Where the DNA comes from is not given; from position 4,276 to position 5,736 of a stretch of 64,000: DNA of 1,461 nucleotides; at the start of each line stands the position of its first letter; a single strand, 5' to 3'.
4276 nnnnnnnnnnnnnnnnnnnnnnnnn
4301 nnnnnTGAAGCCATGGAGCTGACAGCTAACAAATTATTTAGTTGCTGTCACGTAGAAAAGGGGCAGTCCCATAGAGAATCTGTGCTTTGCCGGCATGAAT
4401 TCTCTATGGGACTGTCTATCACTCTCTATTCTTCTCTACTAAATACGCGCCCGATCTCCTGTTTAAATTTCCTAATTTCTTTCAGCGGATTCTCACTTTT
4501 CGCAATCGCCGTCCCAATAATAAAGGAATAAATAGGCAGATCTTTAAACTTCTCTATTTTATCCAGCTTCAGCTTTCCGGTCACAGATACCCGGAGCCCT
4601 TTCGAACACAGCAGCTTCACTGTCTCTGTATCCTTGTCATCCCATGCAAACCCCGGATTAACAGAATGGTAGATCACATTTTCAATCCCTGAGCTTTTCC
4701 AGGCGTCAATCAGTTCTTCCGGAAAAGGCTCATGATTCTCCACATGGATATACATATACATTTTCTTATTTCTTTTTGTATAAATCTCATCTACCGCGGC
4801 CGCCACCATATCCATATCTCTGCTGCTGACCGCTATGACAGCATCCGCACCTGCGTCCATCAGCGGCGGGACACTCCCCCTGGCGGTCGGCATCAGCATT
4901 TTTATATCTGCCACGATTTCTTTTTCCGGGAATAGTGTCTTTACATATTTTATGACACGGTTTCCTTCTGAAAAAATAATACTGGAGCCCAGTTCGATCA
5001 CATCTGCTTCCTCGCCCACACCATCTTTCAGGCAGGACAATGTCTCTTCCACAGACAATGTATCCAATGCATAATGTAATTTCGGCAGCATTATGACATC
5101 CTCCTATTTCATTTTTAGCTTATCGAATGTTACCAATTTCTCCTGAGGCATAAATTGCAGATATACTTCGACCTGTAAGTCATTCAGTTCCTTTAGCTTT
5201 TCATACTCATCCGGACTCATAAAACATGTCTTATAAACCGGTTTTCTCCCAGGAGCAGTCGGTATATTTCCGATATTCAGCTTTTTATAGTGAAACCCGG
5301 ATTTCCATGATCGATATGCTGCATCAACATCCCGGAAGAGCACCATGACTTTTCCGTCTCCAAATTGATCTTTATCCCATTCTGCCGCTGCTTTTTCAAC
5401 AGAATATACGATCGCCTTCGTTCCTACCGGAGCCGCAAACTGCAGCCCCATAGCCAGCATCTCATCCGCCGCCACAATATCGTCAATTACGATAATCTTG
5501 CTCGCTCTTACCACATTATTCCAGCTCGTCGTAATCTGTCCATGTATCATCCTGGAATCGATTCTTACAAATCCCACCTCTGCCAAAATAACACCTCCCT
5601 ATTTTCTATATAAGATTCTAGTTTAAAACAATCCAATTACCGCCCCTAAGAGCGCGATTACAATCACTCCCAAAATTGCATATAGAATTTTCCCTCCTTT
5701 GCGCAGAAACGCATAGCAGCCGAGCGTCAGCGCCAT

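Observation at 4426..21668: Candidate undescribed catabolic system: Man-family PTS + twin LeuCD + PrpD + bicupin + LarA + cyclic amidohydrolase + amidase + atypical HUMPS enzyme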

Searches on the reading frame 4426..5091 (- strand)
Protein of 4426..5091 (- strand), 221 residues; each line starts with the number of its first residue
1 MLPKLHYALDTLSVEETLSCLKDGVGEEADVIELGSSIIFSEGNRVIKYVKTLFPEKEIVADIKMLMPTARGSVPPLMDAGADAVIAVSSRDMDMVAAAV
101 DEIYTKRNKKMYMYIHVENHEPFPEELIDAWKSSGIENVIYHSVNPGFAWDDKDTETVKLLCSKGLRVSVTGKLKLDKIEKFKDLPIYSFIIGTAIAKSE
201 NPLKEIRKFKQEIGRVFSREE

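Call 3: search_protein_families(library=pfam, proteins=[window:4426-5091:-])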
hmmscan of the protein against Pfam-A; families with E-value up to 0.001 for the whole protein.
window:4426-5091:- (221 aa): 1 family
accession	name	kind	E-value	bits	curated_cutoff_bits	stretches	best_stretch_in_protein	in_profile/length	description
PF00215.30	OMPdecase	-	2.4e-13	50.9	27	1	3-209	1-221/221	Orotidine 5'-phosphate decarboxylase / HUMPS family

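Call 5: search_protein_families(library=ncbifam, proteins=[window:4426-5091:-], max_evalue=0.00001)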
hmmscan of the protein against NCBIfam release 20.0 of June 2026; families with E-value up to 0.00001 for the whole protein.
window:4426-5091:- (221 aa): 7 families
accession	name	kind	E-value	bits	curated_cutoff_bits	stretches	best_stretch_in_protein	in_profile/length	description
NF009832.1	PRK13306.1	subfamily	3e-38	131.4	250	1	2-217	2-214/215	3-dehydro-L-gulonate-6-phosphate decarboxylase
TIGR03128.2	RuMP_HxlA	equivalog_domain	5.8e-23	81.6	200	1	6-212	2-204/205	3-hexulose-6-phosphate synthase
NF009831.0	PRK13305.1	equivalog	1.8e-22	79.7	294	1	3-218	4-216/220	3-keto-L-gulonate-6-phosphate decarboxylase UlaD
NF041755.1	RuMP_HxlAB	equivalog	3.3e-18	65.8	500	1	3-212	4-209/391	bifunctional 3-hexulose-6-phosphate synthase/6-phospho-3-hexuloisomerase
NF005442.0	PRK07028.1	equivalog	1.2e-14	53.8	593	1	2-215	3-212/430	bifunctional hexulose-6-phosphate synthase/ribonuclease regulator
NF009833.0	PRK13307.1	equivalog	4e-10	39.1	274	1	3-213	173-379/392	bifunctional 5,6,7,8-tetrahydromethanopterin hydro-lyase/3-hexulose-6-phosphate synthase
NF010386.0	PRK13813.1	equivalog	9.6e-09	35.1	208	0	5-114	7-113/216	orotidine 5'-phosphate decarboxylase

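Call 22: search_solved_structures(query=window:4426-5091:-, max_evalue=0.00001)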
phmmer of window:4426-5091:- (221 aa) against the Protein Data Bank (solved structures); distinct sequences matched with E-value up to 0.00001: 13.
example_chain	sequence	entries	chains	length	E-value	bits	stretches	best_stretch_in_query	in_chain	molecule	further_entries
3exr_A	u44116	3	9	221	3.9e-26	95.3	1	2-217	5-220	RmpD (Hexulose-6-phosphate synthase)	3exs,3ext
1kv8_A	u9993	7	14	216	1.4e-24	90.2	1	2-216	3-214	3-Keto-L-Gulonate 6-Phosphate Decarboxylase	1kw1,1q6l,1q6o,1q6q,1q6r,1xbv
1so5_A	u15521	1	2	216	2.1e-24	89.7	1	2-216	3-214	3-keto-L-gulonate 6-phosphate decarboxylase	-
1so4_A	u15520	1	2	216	7.1e-24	87.9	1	2-216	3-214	3-keto-L-gulonate 6-phosphate decarboxylase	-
1xbx_A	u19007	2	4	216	8.9e-24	87.6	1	2-216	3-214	3-keto-L-gulonate 6-phosphate decarboxylase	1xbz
1xby_A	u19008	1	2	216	1.3e-23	87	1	2-216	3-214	3-keto-L-gulonate 6-phosphate decarboxylase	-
1so3_A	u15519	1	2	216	2.3e-23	86.3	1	2-216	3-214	3-keto-L-gulonate 6-phosphate decarboxylase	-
1so6_A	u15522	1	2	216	3.4e-23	85.7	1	2-216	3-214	3-keto-L-gulonate 6-phosphate decarboxylase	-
3ieb_A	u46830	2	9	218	9e-13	51.7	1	3-202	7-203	Hexulose-6-phosphate synthase SgbH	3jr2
3f4w_A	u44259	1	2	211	1.7e-12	50.7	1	4-212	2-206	Putative hexulose 6 phosphate synthase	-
4lui_A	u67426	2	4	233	8.7e-12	48.5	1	2-213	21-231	Orotidine 5'-phosphate decarboxylase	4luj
9lj9_B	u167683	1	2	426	1.2e-10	44.7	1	5-208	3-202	3-hexulose-6-phosphate synthase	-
3ajx_A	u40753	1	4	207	3.9e-09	39.8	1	4-109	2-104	3-hexulose-6-phosphate synthase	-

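Call 61: search_solved_structures(query=window:4426-5091:-, max_evalue=1e-20, show_alignments=2)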
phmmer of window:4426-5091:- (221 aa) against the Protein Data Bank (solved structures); distinct sequences matched with E-value up to 1e-20: 8.
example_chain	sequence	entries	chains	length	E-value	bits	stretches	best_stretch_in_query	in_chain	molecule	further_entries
3exr_A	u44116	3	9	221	3.9e-26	95.3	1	2-217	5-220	RmpD (Hexulose-6-phosphate synthase)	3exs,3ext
1kv8_A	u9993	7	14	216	1.4e-24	90.2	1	2-216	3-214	3-Keto-L-Gulonate 6-Phosphate Decarboxylase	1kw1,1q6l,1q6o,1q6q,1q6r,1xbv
1so5_A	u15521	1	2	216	2.1e-24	89.7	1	2-216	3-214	3-keto-L-gulonate 6-phosphate decarboxylase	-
1so4_A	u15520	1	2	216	7.1e-24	87.9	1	2-216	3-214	3-keto-L-gulonate 6-phosphate decarboxylase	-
1xbx_A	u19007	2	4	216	8.9e-24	87.6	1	2-216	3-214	3-keto-L-gulonate 6-phosphate decarboxylase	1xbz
1xby_A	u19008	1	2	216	1.3e-23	87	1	2-216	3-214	3-keto-L-gulonate 6-phosphate decarboxylase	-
1so3_A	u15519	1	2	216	2.3e-23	86.3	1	2-216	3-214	3-keto-L-gulonate 6-phosphate decarboxylase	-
1so6_A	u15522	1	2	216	3.4e-23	85.7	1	2-216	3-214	3-keto-L-gulonate 6-phosphate decarboxylase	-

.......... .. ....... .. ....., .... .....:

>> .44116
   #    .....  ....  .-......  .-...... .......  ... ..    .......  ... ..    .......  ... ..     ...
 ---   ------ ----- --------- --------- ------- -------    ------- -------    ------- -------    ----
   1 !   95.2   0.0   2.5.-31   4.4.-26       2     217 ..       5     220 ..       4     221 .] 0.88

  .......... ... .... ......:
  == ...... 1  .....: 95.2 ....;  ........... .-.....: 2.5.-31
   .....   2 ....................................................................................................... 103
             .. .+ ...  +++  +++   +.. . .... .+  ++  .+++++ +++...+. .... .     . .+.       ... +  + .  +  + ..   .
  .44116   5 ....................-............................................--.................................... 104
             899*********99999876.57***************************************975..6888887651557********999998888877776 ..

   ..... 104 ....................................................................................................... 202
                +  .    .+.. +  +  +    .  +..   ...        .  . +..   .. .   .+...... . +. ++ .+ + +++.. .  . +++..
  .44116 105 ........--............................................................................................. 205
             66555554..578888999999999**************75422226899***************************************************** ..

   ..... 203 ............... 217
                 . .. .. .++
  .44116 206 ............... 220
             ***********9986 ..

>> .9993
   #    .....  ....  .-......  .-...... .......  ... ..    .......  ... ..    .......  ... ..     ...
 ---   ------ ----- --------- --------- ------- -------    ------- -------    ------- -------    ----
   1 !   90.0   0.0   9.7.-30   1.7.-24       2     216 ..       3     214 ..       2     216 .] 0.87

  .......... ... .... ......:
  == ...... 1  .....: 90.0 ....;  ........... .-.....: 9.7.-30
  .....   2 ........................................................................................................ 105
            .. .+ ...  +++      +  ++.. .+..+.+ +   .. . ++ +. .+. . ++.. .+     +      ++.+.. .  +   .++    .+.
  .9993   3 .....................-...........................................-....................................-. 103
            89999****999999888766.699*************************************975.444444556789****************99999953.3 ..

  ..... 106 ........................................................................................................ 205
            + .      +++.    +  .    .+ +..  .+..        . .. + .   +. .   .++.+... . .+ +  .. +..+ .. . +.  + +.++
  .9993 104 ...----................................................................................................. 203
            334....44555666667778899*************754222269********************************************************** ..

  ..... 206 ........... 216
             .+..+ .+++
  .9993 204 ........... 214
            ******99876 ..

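Call 62: find_homologous_proteins(query=window:4426-5091:-, max_evalue=1e-10)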
Query window:4426-5091:- (221 aa): 9 proteins with E <= 1e-10 among 778 candidates.
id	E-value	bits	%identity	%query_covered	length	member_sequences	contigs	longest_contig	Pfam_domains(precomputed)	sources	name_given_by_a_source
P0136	2.0e-140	484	100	100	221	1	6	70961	PF00215.31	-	-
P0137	9.7e-109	380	77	99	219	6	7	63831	PF00215.31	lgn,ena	-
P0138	2.3e-108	379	79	99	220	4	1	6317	PF00215.31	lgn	-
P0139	1.9e-105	369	75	99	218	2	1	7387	PF00215.31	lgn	-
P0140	1.9e-105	369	76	99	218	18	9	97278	PF00215.31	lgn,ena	-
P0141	5.3e-104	364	75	99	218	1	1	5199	PF00215.31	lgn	-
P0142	7.4e-98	344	73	99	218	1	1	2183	PF00215.31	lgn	-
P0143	1.1e-92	328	67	99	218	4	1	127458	PF00215.31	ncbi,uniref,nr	ncbi:orotidine 5'-phosphate decarboxylase / HUMPS family protein [Clostridium sp. AM58-1XD]|uniref:o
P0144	8.2e-34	135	67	43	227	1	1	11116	PF04551.20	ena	-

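Call 63: find_encoding_contigs(protein=P0143, flank=10000, max_places=1)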
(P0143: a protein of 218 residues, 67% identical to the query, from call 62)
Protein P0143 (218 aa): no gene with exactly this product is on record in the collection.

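Call 64: list_cluster_members(proteins=[P0143, P0137, P0140])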
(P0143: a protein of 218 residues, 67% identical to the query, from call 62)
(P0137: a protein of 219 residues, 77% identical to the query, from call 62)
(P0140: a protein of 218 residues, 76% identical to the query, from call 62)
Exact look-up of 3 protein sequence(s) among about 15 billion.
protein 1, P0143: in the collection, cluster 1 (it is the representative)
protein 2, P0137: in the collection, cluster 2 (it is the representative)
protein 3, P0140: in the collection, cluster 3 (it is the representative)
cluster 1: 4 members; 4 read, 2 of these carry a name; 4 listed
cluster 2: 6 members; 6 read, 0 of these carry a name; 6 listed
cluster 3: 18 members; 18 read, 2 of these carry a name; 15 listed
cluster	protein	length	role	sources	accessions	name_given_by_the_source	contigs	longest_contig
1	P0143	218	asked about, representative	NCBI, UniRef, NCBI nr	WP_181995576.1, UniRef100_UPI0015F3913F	orotidine 5'-phosphate decarboxylase / HUMPS family protein [Clostridium sp. AM58-1XD] | orotidine 5'-phosphate decarboxylase / HUMPS family protein n=1 Tax=Clostridium sp. ...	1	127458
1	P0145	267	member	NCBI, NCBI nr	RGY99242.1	hypothetical protein DXA13_08445 [Clostridium sp. AM58-1XD]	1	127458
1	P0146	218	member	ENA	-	-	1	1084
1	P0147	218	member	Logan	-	-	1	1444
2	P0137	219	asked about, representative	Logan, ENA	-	-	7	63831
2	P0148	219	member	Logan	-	-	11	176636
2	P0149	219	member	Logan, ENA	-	-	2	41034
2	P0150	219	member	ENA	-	-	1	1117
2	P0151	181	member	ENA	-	-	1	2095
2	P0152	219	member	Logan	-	-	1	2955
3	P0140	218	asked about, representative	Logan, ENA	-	-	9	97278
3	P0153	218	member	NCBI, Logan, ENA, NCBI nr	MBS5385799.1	MAG: orotidine 5'-phosphate decarboxylase [Clostridiales bacterium] | orotidine 5'-phosphate decarboxylase [Clostridiales bacterium]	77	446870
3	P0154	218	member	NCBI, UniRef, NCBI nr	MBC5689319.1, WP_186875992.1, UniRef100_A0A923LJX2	orotidine 5'-phosphate decarboxylase [Mediterraneibacter sp. NSJ-55] | Orotidine 5'-phosphate decarboxylase n=1 Tax=Mediterraneibacter hominis TaxID=2763054 ... | orotidine 5'-phosphate decarboxylase / HUMPS family protein [Mediterraneibacter hominis]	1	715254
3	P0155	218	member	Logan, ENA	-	-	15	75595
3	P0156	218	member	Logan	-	-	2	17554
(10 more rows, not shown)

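Call 65: find_encoding_contigs(protein=P0145, flank=10000, max_places=1)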
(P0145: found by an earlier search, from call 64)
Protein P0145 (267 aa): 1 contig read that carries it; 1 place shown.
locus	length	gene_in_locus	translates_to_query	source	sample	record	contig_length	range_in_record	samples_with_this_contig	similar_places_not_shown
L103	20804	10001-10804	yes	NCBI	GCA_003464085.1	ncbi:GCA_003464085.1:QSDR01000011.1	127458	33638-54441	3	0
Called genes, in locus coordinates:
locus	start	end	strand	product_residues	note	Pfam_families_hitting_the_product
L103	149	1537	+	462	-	PF02683:DsbD_TM, PF00578:AhpC-TSA, PF08534:Redoxin, PF00085:Thioredoxin (faint), PF13098:Thioredoxin_2, PF13905:Thioredoxin_8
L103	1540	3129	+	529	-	PF04294:VanW, PF07501:G5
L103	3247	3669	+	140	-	PF02082:Rrf2, PF03444:WHD_HrcA (weak)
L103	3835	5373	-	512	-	PF00392:GntR, PF01047:MarR (faint), PF01325:Fe_dep_repress (faint), PF13545:HTH_Crp_2 (faint), PF13730:HTH_36 (faint), PF14502:HTH_41 (faint), PF01022:HTH_5 (faint), PF00392:GntR, +4 more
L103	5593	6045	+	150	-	PF03610:EIIA-man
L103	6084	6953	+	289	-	PF01116:F_bP_aldolase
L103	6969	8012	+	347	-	PF00389:2-Hacid_dh, PF02826:2-Hacid_dh_C, PF00670:AdoHcyase_NAD (weak)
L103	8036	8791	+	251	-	PF03609:EII-Sor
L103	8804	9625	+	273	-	PF03613:EIID-AGA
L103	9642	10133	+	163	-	PF03830:PTSIIB_sorb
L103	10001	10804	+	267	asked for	PF00215:OMPdecase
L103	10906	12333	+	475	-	PF07969:Amidohydro_3 (faint), PF01979:Amidohydro_1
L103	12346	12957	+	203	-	PF00857:Isochorismatase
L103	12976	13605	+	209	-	PF00857:Isochorismatase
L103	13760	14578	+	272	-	PF03328:HpcH_HpaI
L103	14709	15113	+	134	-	PF00196:GerE, PF08281:Sigma70_r4_2 (weak)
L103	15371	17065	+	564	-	-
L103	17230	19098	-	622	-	PF02518:HATPase_c (faint), PF14501:HATPase_c_5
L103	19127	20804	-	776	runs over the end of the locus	-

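Call 67: search_protein_families(library=ncbifam, proteins=[L103:3835-5373:-, L103:10906-12333:+, L103:12346-12957:+, L103:12976-13605:+, L103:13760-14578:+], max_evalue=1e-8)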
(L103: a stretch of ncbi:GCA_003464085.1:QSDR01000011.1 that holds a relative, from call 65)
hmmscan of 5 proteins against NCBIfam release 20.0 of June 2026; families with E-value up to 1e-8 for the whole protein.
L103:3835-5373:- (512 aa): 26 families (the best 25 are shown)
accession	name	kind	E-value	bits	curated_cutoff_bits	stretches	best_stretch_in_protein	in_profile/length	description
NF003011.0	PRK03837.1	subfamily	8.2e-44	150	260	2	275-451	4-184/241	transcriptional regulator NanR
NF007001.0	PRK09464.1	equivalog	1.6e-42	145.9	330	2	18-202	5-187/254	pyruvate dehydrogenase complex transcriptional repressor PdhR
NF052282.1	PLP_TF_PdxR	equivalog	1.2e-28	100.4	320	2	27-97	5-75/448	MocR-like pyridoxine biosynthesis transcription factor PdxR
NF007442.0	PRK09990.1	equivalog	2.1e-27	96.2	301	2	284-401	10-127/256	transcriptional regulator GlcC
NF007741.0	PRK10421.1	equivalog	3.1e-27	95.6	311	2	22-228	6-212/262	transcriptional regulator LldR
TIGR02404.1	trehalos_R_Bsub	equivalog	2.4e-25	89.6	211.95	2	287-358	3-72/233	trehalose operon repressor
TIGR02018.2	his_ut_repres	equivalog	1.5e-24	86.6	220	2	27-92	3-68/226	histidine utilization transcriptional repressor HutC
NF007588.0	PRK10225.1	equivalog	1.5e-22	80.2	442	2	30-156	16-142/257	Uxu operon transcriptional regulator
TIGR03337.1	phnR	equivalog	1.3e-21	77.4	296.75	1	289-338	6-55/231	phosphonate utilization transcriptional regulator PhnR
TIGR02812.1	fadR_gamma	equivalog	3.5e-20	72.7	249.2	1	291-373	13-95/235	fatty acid metabolism transcriptional regulator FadR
NF003444.0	PRK04984.1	equivalog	7.4e-20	71.5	189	1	292-441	15-164/239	fatty acid metabolism transcriptional regulator FadR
NF052290.2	MocR_like_YczR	exception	1.4e-19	70.2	487.4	1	23-93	19-89/458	MocR-like transcription factor YczR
TIGR02325.1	C_P_lyase_phnF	equivalog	3.4e-19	69.3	156.8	1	28-89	13-74/238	phosphonate metabolism transcriptional regulator PhnF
TIGR03338.1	phnR_burk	equivalog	1.6e-18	67.1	271.5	1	28-92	16-79/212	phosphonate utilization associated transcriptional regulator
NF052281.1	rhizopine_MocR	equivalog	8.4e-17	61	650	0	27-96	22-91/479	rhizopine catabolism transcriptional regulator MocR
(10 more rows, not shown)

L103:10906-12333:+ (475 aa): 33 families (the best 25 are shown)
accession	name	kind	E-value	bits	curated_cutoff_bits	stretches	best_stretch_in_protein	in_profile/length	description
TIGR02033.1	D-hydantoinase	equivalog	4.3e-87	292.9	393.25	1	6-465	2-453/454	dihydropyrimidinase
NF009941.0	PRK13404.1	subfamily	9e-82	275.2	647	1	2-471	3-466/478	dihydropyrimidinase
NF004839.0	PRK06189.1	equivalog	2.8e-79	266.9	631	1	2-466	2-447/451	allantoinase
TIGR03178.1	allantoinase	equivalog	1.4e-78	264.7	357.85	1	4-465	1-440/441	allantoinase AllB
NF058538.1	ergo_util_ErtD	equivalog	7.3e-68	229.4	600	1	4-464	2-444/446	hydantoin-5-propionate amidohydrolase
NF058539.1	ergo_uti2_ErtD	equivalog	1.3e-66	225.3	650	1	4-466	3-447/449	hydantoin-5-propionate amidohydrolase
TIGR00857.1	pyrC_multi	subfamily_domain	2.6e-63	214.4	279.05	1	19-451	4-411/412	dihydroorotase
NF005960.0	PRK08044.1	equivalog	4.2e-62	210.3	688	1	1-467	1-451/453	allantoinase AllB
NF006559.0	PRK09060.1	equivalog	7.7e-59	199.1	482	1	2-464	4-436/444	dihydroorotase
NF002668.0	PRK02382.1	equivalog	1.2e-56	192.3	452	1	4-465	5-427/436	dihydroorotase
NF006837.0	PRK09357.1-2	equivalog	5.5e-54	183.4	575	1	5-450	3-423/428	dihydroorotase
NF005751.0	PRK07575.1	equivalog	4.7e-52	176.9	529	1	2-456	2-427/440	dihydroorotase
NF006836.0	PRK09357.1-1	equivalog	8.4e-49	166.4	538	1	20-453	16-428/432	dihydroorotase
NF006688.0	PRK09236.1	equivalog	1.8e-45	155.5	535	1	4-458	3-435/444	dihydroorotase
NF006844.0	PRK09357.2-5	equivalog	1.6e-44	152.6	701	1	167-448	159-419/422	dihydroorotase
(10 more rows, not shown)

L103:12346-12957:+ (203 aa): 0 families

L103:12976-13605:+ (209 aa): 2 families
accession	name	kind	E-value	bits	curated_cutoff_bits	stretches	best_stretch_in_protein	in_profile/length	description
NF008517.0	PRK11440.1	equivalog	6.2e-14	52.4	195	1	7-185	9-185/188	hydrolase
TIGR03614.1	RutB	equivalog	3.1e-09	36.8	377.95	0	77-159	107-189/226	pyrimidine utilization protein B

L103:13760-14578:+ (272 aa): 4 families
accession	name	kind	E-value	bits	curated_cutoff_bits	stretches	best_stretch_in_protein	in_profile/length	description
TIGR02311.1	HpaI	equivalog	3.1e-21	76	368.8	1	8-258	1-240/249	4-hydroxy-2-oxoheptanedioate aldolase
NF007849.0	PRK10558.1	equivalog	2.9e-18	66.2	393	1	4-199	4-195/256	2-dehydro-3-deoxyglucarate aldolase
TIGR03239.1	GarL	equivalog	1.3e-17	64.3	406.75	1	9-200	2-189/249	2-dehydro-3-deoxyglucarate aldolase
NF007521.0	PRK10128.1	equivalog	6.2e-15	55.4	441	1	8-259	7-247/267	2-keto-3-deoxy-L-rhamnonate aldolase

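Call 75: find_encoding_contigs(protein=P0154, flank=10000, max_places=1)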
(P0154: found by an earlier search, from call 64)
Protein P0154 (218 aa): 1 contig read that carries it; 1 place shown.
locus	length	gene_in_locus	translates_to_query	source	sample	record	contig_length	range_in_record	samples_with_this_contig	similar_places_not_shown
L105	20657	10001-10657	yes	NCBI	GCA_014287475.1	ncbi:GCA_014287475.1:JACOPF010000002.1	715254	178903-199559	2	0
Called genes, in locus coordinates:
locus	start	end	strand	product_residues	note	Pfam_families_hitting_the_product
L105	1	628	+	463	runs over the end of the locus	PF03972:MmgE_PrpD_N, PF19305:MmgE_PrpD_C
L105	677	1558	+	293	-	PF07883:Cupin_2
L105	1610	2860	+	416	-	PF00330:Aconitase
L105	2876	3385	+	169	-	PF00694:Aconitase_C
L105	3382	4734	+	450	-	PF00330:Aconitase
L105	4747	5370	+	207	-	PF00694:Aconitase_C, PF27512:LeuD (faint)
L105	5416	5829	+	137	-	PF03610:EIIA-man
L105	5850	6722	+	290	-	PF01116:F_bP_aldolase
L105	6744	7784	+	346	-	PF00389:2-Hacid_dh, PF02826:2-Hacid_dh_C, PF00670:AdoHcyase_NAD, PF03446:NAD_binding_2 (weak)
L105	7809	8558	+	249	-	PF03609:EII-Sor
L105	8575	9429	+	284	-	PF03613:EIID-AGA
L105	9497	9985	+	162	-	PF03830:PTSIIB_sorb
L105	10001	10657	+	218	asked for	PF00215:OMPdecase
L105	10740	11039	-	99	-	-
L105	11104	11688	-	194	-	PF03413:PepSY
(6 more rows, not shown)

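Call 78: search_solved_structures(query=L103:12976-13605:+, max_evalue=0.00001)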
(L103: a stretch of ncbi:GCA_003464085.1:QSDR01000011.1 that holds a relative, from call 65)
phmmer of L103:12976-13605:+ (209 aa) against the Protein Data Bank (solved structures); distinct sequences matched with E-value up to 0.00001: 10.
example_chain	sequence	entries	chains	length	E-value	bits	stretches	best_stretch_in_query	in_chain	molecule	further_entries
26st_A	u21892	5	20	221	6.7e-27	97.7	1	3-182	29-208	N-carbamoylsarcosine amidohydrolase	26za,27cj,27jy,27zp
4l07_A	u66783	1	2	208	9.5e-25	90.7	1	4-186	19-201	Hydrolase, isochorismatase family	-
4l08_B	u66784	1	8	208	1.7e-23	86.6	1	4-186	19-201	Hydrolase, isochorismatase family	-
1nba_A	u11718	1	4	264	3.2e-19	72.7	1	3-193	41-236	N-CARBAMOYLSARCOSINE AMIDOHYDROLASE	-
3ot4_A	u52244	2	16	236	2.6e-17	66.4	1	9-192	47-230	Putative isochorismatase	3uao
1j2r_A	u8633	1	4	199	7.8e-12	48.5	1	7-186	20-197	Hypothetical isochorismatase family protein yecD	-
3eef_A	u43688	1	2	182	9.1e-10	41.8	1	6-167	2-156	N-carbamoylsarcosine amidase related protein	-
3irv_A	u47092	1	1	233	1.2e-07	34.8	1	6-141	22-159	CYSTEINE HYDROLASE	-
3hb7_A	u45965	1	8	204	4e-06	29.9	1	78-183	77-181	Isochorismatase hydrolase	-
3kl2_A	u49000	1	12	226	6.3e-06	29.2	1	5-165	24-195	Putative isochorismatase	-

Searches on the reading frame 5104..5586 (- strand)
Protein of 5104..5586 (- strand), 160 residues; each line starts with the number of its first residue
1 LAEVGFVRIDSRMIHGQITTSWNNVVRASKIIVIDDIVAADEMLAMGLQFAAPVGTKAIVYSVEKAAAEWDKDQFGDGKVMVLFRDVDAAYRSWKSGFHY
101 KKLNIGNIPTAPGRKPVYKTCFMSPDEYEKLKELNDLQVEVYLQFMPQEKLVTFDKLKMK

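Call 3: search_protein_families(library=pfam, proteins=[window:5104-5586:-])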
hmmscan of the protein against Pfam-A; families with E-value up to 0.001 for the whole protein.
window:5104-5586:- (160 aa): 1 family
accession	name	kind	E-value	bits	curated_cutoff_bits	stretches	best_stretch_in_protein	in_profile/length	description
PF03830.20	PTSIIB_sorb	-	5.9e-43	147.2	27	1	6-150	3-147/148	PTS system sorbose subfamily IIB component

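Call 5: search_protein_families(library=ncbifam, proteins=[window:5104-5586:-], max_evalue=0.00001)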
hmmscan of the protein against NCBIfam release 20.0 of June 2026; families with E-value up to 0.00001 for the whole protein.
window:5104-5586:- (160 aa): 4 families
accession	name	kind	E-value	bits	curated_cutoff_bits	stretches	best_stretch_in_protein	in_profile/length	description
TIGR00854.1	pts-sorbose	subfamily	1.3e-27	96.8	163.6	1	6-150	4-147/150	mannose/fructose/sorbose PTS transporter subunit IIB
NF011670.1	PRK15088.1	equivalog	7.2e-23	81.1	400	1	3-146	164-307/323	PTS mannose transporter subunit IIAB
NF007288.1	PRK09756.1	equivalog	2.6e-21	76.1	180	1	6-150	5-149/153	PTS galactosamine transporter subunit IIB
NF008508.1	PRK11425.1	equivalog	1.3e-15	57.5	180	1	1-151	1-150/157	PTS N-acetylgalactosamine transporter subunit IIB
